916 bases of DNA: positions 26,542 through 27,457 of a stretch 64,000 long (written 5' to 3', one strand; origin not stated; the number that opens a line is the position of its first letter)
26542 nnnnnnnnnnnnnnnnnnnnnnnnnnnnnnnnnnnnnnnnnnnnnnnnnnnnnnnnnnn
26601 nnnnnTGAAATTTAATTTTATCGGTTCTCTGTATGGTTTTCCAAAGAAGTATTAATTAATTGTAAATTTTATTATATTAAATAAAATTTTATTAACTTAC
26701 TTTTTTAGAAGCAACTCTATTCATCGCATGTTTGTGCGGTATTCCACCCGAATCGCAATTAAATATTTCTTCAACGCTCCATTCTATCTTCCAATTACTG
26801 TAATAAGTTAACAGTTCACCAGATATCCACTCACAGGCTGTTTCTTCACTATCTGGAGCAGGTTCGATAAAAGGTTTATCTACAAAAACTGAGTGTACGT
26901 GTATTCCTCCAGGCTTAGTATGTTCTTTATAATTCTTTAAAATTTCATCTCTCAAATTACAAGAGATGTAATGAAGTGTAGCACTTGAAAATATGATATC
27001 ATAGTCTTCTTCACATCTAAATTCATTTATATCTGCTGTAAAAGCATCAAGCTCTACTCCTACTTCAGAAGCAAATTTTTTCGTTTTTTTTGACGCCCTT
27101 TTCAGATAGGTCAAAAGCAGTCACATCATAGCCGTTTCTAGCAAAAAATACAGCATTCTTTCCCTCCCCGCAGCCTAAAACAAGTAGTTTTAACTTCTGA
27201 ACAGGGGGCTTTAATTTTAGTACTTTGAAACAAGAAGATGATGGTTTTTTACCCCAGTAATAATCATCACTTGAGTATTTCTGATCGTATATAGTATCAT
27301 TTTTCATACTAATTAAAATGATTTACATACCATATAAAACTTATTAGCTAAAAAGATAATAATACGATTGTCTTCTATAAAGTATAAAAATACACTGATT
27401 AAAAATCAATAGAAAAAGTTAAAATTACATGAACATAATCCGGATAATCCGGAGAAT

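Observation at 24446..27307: Membrane-anchored, N-terminally extended YbdK/GCS2-type carboxylate-amine ligase downstream of a TehB-like methyltransferase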

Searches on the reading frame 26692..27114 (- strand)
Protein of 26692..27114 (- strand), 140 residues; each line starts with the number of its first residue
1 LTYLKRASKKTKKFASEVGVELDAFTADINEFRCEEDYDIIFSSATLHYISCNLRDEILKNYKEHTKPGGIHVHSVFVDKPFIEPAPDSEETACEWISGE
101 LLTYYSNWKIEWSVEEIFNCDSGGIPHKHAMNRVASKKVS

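Call 3: search_protein_families(library=pfam, proteins=[window:26692-27114:-], max_evalue=0.01)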
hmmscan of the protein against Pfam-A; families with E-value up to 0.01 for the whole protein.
window:26692-27114:- (140 aa): 5 families
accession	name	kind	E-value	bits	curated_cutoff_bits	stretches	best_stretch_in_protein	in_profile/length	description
PF03848.20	TehB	-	4.8e-09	36.4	20.4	1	21-115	79-170/193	Tellurite resistance protein TehB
PF08242.18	Methyltransf_12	-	8.2e-06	26.9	30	1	4-71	33-97/98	Methyltransferase domain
PF13649.12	Methyltransf_25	-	1.1e-05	26.5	27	1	9-70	35-97/97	Methyltransferase domain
PF08241.18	Methyltransf_11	-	0.00061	20.8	21.2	1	9-72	32-93/95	Methyltransferase domain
PF13847.12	Methyltransf_31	-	0.0057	16.8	27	1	5-91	42-127/145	Methyltransferase domain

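Call 4: search_protein_families(library=ncbifam, proteins=[window:26692-27114:-], max_evalue=0.01)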
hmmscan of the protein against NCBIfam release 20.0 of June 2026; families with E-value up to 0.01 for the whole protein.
window:26692-27114:- (140 aa): 6 families
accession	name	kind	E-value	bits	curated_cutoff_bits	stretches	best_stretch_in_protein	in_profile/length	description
NF008992.0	PRK12335.1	equivalog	6.3e-11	42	303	1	12-111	161-257/289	SAM-dependent methyltransferase TehB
TIGR00477.1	tehB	equivalog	4.9e-09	35.9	219.5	1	14-124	114-224/238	tellurite resistance methyltransferase TehB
NF008405.0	PRK11207.1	equivalog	4.5e-08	32.8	218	1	21-111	79-166/198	tellurite resistance methyltransferase TehB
TIGR02072.1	BioC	equivalog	1.1e-07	32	184.95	1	9-86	76-144/244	malonyl-ACP O-methyltransferase BioC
NF041820.1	daptide_MTase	equivalog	0.00023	20.7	175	1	4-117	71-184/243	daptide-type RiPP biosynthesis methyltransferase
NF010703.0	PRK14103.1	equivalog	0.0003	20.3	320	1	19-71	71-121/256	trans-aconitate 2-methyltransferase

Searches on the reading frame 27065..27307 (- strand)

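Call 3: search_protein_families(library=pfam, proteins=[window:27065-27307:-], max_evalue=0.01)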
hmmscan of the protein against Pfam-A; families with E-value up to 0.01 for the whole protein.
window:27065-27307:- (80 aa): 6 families
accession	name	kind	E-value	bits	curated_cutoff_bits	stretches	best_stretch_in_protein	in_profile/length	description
PF03848.20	TehB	-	8.9e-09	35.5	20.4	1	28-78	21-71/193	Tellurite resistance protein TehB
PF05724.17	TPMT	-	1.2e-06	28.8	26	1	8-74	7-74/218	Thiopurine S-methyltransferase (TPMT)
PF13649.12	Methyltransf_25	-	7.3e-05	23.8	27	1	42-75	2-37/97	Methyltransferase domain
PF13489.12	Methyltransf_23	-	0.00021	21.5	27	1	35-74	20-59/164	Methyltransferase domain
PF08241.18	Methyltransf_11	-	0.00023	22.2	21.2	1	43-75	2-34/95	Methyltransferase domain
PF05148.21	Methyltransf_8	-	0.00071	19.9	27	1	5-69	42-103/219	Hypothetical methyltransferase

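Call 4: search_protein_families(library=ncbifam, proteins=[window:27065-27307:-], max_evalue=0.01)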
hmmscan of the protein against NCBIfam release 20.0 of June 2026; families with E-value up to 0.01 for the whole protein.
window:27065-27307:- (80 aa): 10 families
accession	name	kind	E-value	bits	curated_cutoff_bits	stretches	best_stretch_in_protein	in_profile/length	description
NF045649.1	2X_seleno_MduS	exception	5.1e-10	38.8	380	1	5-74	9-78/338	methyltransferase domain-containing selenoprotein MduS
NF008992.0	PRK12335.1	equivalog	1.2e-09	37.7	303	1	13-77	96-162/289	SAM-dependent methyltransferase TehB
TIGR00477.1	tehB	equivalog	2.4e-09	36.9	219.5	1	28-76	64-112/238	tellurite resistance methyltransferase TehB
NF008405.0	PRK11207.1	equivalog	3.9e-09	36.3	218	1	11-78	8-71/198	tellurite resistance methyltransferase TehB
TIGR02021.1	BchM-ChlM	equivalog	3.7e-05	23.2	158.9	1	27-76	45-93/218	magnesium protoporphyrin IX methyltransferase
NF043040.1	corrin_prot_MT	hypoth_equivalog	0.00058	19.4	180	1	39-72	43-76/216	corrinoid protein-associated methyltransferase CpaM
TIGR01983.1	UbiG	equivalog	0.00066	19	102.95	1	34-74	46-86/228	bifunctional 2-polyprenyl-6-hydroxyphenol methylase/3-demethylubiquinol 3-O-methyltransferase UbiG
NF007610.0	PRK10258.1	equivalog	0.0034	16.7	342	1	31-74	36-79/251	malonyl-ACP O-methyltransferase BioC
NF008264.0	PRK11036.1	equivalog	0.0044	16.5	366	1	35-76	42-83/261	tRNA uridine 5-oxyacetic acid(34) methyltransferase CmoM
NF041820.1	daptide_MTase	equivalog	0.0068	15.9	175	1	40-70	39-69/243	daptide-type RiPP biosynthesis methyltransferase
